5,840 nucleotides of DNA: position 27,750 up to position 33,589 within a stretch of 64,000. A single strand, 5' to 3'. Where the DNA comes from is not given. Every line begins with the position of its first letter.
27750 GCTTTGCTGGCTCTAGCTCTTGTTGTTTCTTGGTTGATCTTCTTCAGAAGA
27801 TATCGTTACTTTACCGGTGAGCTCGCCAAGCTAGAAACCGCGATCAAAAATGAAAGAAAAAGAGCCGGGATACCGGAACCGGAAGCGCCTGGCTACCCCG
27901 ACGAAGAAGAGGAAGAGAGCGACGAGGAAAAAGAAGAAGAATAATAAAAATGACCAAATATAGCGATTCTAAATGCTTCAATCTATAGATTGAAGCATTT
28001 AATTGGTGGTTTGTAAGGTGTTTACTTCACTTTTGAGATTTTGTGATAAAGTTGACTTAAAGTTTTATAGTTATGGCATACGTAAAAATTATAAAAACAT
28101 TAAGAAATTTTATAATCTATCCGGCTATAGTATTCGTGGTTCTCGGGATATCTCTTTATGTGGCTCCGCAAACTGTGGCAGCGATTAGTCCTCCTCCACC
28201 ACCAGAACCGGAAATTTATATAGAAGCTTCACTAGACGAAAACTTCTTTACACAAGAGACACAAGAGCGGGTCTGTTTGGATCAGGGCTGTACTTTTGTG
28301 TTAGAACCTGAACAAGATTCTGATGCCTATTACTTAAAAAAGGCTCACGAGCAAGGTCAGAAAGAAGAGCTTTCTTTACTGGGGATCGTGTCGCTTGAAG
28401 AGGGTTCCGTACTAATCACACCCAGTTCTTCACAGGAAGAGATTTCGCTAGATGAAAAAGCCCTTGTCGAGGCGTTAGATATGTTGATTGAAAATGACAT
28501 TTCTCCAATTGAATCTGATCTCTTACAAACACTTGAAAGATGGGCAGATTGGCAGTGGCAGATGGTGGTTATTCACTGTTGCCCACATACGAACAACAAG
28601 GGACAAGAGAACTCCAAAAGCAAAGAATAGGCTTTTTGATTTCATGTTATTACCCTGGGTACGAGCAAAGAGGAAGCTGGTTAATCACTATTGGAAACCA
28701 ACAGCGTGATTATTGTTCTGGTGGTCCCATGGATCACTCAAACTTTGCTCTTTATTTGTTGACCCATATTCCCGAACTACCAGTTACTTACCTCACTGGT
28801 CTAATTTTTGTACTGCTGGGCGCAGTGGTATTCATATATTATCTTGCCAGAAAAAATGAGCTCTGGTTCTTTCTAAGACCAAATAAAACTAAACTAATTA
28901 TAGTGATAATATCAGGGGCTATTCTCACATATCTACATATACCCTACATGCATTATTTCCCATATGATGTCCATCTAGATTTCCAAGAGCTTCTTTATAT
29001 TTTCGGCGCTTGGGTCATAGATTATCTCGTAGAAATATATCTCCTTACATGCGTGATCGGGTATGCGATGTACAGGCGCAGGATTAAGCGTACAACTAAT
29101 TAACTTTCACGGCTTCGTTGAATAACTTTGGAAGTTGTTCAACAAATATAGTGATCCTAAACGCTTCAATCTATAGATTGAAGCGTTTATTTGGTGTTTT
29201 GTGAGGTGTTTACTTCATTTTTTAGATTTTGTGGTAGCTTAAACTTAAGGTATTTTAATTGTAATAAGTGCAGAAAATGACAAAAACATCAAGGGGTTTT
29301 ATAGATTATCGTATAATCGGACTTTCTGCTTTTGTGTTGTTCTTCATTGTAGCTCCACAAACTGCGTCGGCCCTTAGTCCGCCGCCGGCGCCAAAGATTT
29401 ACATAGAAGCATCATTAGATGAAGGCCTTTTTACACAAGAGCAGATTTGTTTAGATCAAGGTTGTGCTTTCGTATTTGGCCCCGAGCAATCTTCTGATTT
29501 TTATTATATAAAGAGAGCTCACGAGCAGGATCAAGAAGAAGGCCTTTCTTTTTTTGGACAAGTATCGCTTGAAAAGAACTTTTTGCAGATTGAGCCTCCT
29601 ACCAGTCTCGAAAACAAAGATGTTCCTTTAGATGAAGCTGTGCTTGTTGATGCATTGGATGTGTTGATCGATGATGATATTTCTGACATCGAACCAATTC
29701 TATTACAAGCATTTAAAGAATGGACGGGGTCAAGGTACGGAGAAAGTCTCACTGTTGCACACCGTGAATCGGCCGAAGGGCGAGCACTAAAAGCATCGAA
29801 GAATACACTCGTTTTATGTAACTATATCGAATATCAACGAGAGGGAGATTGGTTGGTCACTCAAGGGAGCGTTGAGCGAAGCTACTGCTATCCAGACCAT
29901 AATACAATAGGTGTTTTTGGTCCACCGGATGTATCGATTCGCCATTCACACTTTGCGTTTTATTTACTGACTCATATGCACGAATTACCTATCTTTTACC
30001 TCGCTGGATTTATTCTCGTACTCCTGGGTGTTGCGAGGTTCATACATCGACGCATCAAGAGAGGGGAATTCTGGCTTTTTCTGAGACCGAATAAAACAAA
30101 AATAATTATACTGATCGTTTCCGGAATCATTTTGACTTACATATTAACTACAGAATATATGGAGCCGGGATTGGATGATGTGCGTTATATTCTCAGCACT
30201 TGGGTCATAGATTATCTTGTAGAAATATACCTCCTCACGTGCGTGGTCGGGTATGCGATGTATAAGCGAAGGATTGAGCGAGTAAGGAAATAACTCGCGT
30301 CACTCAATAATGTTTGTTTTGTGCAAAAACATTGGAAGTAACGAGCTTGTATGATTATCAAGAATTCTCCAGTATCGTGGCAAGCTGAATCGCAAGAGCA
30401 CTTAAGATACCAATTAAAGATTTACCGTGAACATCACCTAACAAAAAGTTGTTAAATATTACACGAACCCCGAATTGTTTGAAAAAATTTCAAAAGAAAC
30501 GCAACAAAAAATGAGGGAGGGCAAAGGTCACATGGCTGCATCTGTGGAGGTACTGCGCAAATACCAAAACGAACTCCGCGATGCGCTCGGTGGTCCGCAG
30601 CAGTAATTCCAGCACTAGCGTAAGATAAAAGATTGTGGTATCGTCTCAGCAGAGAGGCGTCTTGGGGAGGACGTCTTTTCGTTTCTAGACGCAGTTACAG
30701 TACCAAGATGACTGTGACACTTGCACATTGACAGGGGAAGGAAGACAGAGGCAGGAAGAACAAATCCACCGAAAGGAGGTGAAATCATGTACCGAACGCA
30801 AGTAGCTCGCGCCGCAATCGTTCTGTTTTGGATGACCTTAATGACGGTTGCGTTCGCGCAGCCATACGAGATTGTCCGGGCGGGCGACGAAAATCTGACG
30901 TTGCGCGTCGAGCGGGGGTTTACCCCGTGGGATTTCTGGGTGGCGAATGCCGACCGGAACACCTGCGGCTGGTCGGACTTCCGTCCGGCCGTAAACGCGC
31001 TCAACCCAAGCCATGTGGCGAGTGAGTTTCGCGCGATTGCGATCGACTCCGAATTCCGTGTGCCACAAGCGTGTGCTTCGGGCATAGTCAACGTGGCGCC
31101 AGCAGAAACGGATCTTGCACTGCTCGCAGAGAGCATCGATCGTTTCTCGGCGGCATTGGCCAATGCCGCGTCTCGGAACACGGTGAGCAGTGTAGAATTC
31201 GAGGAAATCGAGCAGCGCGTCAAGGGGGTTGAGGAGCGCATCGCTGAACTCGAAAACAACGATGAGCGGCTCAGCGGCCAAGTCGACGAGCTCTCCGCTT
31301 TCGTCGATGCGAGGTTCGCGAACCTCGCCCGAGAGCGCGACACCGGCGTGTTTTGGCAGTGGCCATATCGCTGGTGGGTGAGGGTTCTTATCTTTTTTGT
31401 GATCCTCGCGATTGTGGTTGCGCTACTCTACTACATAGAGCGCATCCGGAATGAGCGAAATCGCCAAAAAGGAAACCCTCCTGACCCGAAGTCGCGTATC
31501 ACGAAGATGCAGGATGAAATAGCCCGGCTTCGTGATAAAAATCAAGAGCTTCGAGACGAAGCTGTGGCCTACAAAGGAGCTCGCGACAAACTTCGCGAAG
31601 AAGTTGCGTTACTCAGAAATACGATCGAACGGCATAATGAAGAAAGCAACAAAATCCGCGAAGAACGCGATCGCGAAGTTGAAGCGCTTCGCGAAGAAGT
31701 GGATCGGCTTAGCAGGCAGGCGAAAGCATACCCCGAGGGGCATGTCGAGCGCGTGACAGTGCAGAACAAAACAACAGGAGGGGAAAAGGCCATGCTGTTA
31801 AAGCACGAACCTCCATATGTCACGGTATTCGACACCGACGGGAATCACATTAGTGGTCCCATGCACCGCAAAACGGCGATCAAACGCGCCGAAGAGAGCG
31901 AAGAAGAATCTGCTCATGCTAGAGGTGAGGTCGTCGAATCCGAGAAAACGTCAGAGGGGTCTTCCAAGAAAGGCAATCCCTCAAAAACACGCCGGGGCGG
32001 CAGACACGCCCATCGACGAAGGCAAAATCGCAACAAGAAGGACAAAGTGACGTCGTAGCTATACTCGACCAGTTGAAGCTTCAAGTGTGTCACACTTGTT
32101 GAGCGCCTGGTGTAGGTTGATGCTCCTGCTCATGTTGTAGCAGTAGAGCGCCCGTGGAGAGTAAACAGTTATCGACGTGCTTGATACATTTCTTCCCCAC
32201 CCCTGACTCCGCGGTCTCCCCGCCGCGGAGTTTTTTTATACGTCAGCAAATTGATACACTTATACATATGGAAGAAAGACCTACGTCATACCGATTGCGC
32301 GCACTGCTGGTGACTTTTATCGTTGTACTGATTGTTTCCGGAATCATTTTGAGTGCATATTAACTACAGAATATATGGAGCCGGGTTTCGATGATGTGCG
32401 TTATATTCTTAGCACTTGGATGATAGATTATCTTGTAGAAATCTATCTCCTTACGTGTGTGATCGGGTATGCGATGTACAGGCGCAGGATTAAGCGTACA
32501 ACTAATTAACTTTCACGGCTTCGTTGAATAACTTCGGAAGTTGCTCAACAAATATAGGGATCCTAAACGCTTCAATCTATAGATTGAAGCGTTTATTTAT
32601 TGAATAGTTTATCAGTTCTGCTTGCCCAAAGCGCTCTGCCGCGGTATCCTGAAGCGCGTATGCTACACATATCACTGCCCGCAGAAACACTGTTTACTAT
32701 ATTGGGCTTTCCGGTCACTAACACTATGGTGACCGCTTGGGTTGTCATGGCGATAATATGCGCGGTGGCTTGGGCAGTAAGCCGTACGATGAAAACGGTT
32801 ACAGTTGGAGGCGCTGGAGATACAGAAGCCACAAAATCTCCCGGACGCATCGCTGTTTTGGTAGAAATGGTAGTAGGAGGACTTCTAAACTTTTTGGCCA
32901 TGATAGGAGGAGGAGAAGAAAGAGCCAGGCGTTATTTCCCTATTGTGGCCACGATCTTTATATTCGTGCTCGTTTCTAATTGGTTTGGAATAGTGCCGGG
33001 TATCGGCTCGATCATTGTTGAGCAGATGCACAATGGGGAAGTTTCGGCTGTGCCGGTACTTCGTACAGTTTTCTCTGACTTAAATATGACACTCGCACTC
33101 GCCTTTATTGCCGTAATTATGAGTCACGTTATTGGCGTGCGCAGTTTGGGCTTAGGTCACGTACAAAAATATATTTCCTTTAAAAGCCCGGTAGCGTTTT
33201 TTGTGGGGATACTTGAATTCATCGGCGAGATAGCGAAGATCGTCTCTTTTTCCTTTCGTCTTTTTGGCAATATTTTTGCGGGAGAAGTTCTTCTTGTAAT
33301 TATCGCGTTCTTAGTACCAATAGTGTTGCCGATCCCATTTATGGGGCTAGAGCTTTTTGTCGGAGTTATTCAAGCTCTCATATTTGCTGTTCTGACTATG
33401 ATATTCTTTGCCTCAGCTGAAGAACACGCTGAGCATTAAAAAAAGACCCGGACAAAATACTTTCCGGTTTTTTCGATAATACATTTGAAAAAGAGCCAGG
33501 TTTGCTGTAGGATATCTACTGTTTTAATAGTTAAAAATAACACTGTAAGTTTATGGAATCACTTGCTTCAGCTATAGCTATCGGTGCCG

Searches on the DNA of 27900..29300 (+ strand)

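Call 70: search_rna_families(source=window, start=27900, end=29300, threshold=evalue, max_evalue=1)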
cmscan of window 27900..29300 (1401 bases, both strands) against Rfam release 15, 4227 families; matches with E-value up to 1: 2.
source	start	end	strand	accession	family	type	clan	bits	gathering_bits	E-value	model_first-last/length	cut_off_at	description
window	27958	28028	-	RF02362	Yfr10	Gene; sRNA;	-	28.3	43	0.097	1-78/78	no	Cyanobacterial functional RNA 10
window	29146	29216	-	RF02362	Yfr10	Gene; sRNA;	-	26.4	43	0.24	1-78/78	no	Cyanobacterial functional RNA 10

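Call 82: search_dna_similar(query=window:27955-28009:+, collection=plasmids, mode=distant, max_evalue=1, max_rows=10)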
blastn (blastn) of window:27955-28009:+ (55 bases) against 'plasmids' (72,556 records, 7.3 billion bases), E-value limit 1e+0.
No match.

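Call 83: search_dna_similar(query=window:27955-28009:+, collection=phages, mode=distant, max_evalue=1, max_rows=10)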
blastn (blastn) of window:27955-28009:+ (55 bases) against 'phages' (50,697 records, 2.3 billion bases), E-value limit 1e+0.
Records with a match: 2; places in all: 2; records where one place covers at least 80% of the query: 0.
Best place of each record, by identity: 80-90% 2.
By first word of the organism name: Bacillus 2.
By host as written in the record: Bacillus megaterium str. ATCC 43725 2.
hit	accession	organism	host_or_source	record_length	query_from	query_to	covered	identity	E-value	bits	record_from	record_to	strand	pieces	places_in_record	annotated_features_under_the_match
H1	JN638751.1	Bacillus phage G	Bacillus megaterium str. ATCC 43725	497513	1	30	55%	86.7%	3e-1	37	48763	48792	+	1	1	73: gp73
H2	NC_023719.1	Bacillus phage G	Bacillus megaterium str. ATCC 43725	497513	1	30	55%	86.7%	3e-1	37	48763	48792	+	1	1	73: DNA helicase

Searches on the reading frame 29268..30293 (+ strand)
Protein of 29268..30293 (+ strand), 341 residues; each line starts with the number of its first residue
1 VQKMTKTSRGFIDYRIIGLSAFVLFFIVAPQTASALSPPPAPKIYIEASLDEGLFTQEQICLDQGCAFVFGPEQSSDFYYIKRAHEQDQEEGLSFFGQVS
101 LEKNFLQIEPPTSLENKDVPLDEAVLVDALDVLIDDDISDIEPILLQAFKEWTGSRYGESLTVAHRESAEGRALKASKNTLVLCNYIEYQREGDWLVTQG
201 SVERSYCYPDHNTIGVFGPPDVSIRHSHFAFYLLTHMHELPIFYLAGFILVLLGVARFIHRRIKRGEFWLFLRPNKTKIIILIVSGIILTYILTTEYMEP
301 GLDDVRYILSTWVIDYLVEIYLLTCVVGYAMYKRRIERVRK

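Call 14: search_protein_families(library=pfam, proteins=[window:29268-30293:+], max_evalue=0.01)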
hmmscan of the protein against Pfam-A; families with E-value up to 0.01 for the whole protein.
window:29268-30293:+ (341 aa): 0 families

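Call 41: find_homologous_proteins(query=window:29277-30293:+, max_evalue=0.001)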
Query window:29277-30293:+ (338 aa): 3 proteins with E <= 0.001 among 2501 candidates.
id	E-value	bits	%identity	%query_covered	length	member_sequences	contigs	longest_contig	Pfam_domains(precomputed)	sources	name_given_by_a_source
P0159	1.5e-226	769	100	100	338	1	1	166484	-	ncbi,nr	ncbi:MAG: hypothetical protein U5L75_01875 [Candidatus Campbellbacteria bacterium]|nr:hypothetical p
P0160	6.3e-96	339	51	97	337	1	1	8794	-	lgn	-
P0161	9.7e-95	336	49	99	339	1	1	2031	-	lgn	-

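Call 43: find_encoding_contigs(protein=P0160, flank=10000, max_places=4)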
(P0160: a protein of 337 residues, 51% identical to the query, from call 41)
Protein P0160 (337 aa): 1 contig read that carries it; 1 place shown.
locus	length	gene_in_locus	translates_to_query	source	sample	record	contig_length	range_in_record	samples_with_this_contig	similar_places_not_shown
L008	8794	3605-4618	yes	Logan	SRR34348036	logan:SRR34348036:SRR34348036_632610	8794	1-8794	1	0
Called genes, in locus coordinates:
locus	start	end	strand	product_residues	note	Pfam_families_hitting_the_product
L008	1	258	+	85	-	?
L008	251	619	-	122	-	-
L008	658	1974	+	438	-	PF01541:GIY-YIG (weak), PF27096:UvrC_M, PF02151:UVR, PF08459:UvrC_RNaseH_dom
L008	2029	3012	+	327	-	PF01820:Dala_Dala_lig_N, PF02655:ATP-grasp_3, PF08443:RimK (weak), PF02222:ATP-grasp (weak), PF07478:Dala_Dala_lig_C, PF02786:CPSase_L_D2, PF13535:ATP-grasp_4 (weak)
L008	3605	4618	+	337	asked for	-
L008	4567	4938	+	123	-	PF21621:MPI_cupin_dom (faint), PF14667:Polysacc_synt_C (faint), PF07883:Cupin_2, PF02311:AraC_binding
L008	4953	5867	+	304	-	PF17773:UPF0176_N, PF00581:Rhodanese, PF12368:Rhodanese_C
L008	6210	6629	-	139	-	-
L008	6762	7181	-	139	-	-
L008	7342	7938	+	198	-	PF03352:Adenine_glyco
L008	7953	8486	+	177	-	PF02600:DsbB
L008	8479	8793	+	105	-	?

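Call 44: find_encoding_contigs(protein=P0161, flank=10000, max_places=4)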
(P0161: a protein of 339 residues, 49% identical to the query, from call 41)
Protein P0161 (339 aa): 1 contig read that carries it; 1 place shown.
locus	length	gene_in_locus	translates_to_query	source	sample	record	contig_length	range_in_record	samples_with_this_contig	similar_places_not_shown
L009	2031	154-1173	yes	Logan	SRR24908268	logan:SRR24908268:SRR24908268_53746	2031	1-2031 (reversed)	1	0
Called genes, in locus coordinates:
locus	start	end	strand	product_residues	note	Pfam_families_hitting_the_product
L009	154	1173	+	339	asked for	-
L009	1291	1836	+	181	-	-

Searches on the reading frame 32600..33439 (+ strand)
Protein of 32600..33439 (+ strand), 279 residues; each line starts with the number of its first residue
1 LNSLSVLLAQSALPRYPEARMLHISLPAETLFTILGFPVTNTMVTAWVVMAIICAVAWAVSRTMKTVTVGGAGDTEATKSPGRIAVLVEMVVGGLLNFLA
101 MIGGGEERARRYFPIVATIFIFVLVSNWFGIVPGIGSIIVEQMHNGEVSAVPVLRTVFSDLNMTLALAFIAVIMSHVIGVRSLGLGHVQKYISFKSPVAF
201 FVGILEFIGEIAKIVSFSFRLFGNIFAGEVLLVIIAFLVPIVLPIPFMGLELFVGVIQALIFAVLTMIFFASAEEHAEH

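Call 14: search_protein_families(library=pfam, proteins=[window:32600-33439:+], max_evalue=0.01)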
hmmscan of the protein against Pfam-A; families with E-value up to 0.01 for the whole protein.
window:32600-33439:+ (279 aa): 1 family
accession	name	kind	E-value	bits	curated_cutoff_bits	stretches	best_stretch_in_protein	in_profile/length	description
PF00119.25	ATP-synt_A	-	4.6e-42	144.8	33.9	1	43-270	1-216/217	ATP synthase A chain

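Call 48: find_homologous_proteins(query=window:32660-33439:+, max_evalue=1e-30)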
Query window:32660-33439:+ (259 aa): 7789 proteins with E <= 1e-30 among 8000 candidates; the best 120 are listed.
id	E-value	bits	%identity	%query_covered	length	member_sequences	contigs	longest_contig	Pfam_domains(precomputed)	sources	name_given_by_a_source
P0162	2.5e-155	533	100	100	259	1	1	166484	PF00119.26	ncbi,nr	ncbi:MAG: F0F1 ATP synthase subunit A [Candidatus Campbellbacteria bacterium]|nr:F0F1 ATP synthase s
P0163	6.5e-127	440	80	100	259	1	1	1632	PF00119.26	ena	-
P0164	1.8e-104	367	65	100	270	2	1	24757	PF00119.26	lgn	-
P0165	3.4e-104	366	65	100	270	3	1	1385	PF00119.26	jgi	-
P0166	9.8e-101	355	63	100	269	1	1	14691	PF00119.26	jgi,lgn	-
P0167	1.5e-99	351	65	100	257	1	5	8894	PF00119.26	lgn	-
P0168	1.6e-99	351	65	100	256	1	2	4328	PF00119.26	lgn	-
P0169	4.3e-98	346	65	100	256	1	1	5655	PF00119.26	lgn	-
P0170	8.3e-97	342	61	100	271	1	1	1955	PF00119.26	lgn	-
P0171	2.3e-96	340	62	100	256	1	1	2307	PF00119.26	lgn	-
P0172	3.5e-96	340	63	100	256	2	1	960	PF00119.26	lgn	-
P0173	1.1e-95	338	61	100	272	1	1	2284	PF00119.26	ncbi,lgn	ncbi:MAG: FoF1 ATP synthase subunit a [Candidatus Paceibacterota bacterium]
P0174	9.1e-77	276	58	100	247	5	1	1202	PF00119.26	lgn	-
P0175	2.6e-75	271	56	100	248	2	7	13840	PF00119.26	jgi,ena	-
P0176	3.3e-75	271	56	100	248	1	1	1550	PF00119.26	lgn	-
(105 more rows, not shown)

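Call 50: find_encoding_contigs(protein=P0163, flank=10000, max_places=3)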
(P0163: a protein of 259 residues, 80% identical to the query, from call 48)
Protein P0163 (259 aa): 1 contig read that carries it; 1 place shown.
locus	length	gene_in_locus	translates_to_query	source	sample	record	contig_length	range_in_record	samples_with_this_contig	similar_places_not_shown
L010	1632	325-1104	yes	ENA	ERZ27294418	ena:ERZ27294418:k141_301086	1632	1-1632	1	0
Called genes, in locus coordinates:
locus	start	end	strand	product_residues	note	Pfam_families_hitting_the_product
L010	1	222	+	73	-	?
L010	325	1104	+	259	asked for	PF00119:ATP-synt_A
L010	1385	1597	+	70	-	PF00137:ATP-synt_C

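Call 51: find_encoding_contigs(protein=P0164, flank=10000, max_places=3)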
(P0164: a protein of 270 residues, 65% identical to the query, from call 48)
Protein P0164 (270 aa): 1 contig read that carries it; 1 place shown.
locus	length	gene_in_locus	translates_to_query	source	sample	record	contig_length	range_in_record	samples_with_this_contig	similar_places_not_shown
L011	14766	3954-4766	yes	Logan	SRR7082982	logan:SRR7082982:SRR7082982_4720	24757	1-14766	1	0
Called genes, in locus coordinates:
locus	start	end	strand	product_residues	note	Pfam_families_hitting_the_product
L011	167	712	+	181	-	-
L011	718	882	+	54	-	-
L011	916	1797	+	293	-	PF17773:UPF0176_N, PF00581:Rhodanese, PF12368:Rhodanese_C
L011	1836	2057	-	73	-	-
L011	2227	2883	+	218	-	PF03352:Adenine_glyco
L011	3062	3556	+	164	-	-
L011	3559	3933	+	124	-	-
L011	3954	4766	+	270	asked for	PF00119:ATP-synt_A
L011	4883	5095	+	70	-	PF00137:ATP-synt_C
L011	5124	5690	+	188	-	PF00430:ATP-synt_B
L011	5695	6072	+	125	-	PF00213:OSCP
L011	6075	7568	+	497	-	PF02874:ATP-synt_ab_N, PF00006:ATP-synt_ab, PF00306:ATP-synt_ab_C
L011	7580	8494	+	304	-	PF00231:ATP-synt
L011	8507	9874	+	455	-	PF02874:ATP-synt_ab_N, PF00006:ATP-synt_ab, PF22919:ATP-synt_VA_C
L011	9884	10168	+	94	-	PF02823:ATP-synt_DE_N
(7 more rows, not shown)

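Call 52: find_encoding_contigs(protein=P0166, flank=10000, max_places=3)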
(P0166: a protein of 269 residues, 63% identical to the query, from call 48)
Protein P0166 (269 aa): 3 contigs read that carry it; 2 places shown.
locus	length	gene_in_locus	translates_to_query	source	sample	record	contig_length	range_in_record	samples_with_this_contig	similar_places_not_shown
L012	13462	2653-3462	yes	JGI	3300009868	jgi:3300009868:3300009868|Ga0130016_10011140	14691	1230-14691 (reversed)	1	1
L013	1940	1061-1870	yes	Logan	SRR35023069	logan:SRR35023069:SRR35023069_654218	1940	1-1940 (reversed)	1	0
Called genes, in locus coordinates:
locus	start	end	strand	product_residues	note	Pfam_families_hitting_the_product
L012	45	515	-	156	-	PF04224:DUF417 (faint)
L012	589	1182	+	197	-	PF03352:Adenine_glyco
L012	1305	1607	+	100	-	-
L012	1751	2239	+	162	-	PF07681:DoxX (weak)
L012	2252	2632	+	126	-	-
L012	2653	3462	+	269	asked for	PF00119:ATP-synt_A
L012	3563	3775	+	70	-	PF00137:ATP-synt_C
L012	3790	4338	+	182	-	PF00430:ATP-synt_B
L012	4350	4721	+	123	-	PF00213:OSCP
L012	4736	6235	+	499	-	PF02874:ATP-synt_ab_N, PF00006:ATP-synt_ab, PF00306:ATP-synt_ab_C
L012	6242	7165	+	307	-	PF00231:ATP-synt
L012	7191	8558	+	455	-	PF02874:ATP-synt_ab_N, PF00006:ATP-synt_ab, PF22919:ATP-synt_VA_C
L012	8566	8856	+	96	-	PF02823:ATP-synt_DE_N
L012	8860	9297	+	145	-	-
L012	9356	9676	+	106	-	PF01329:Pterin_4a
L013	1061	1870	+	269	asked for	PF00119:ATP-synt_A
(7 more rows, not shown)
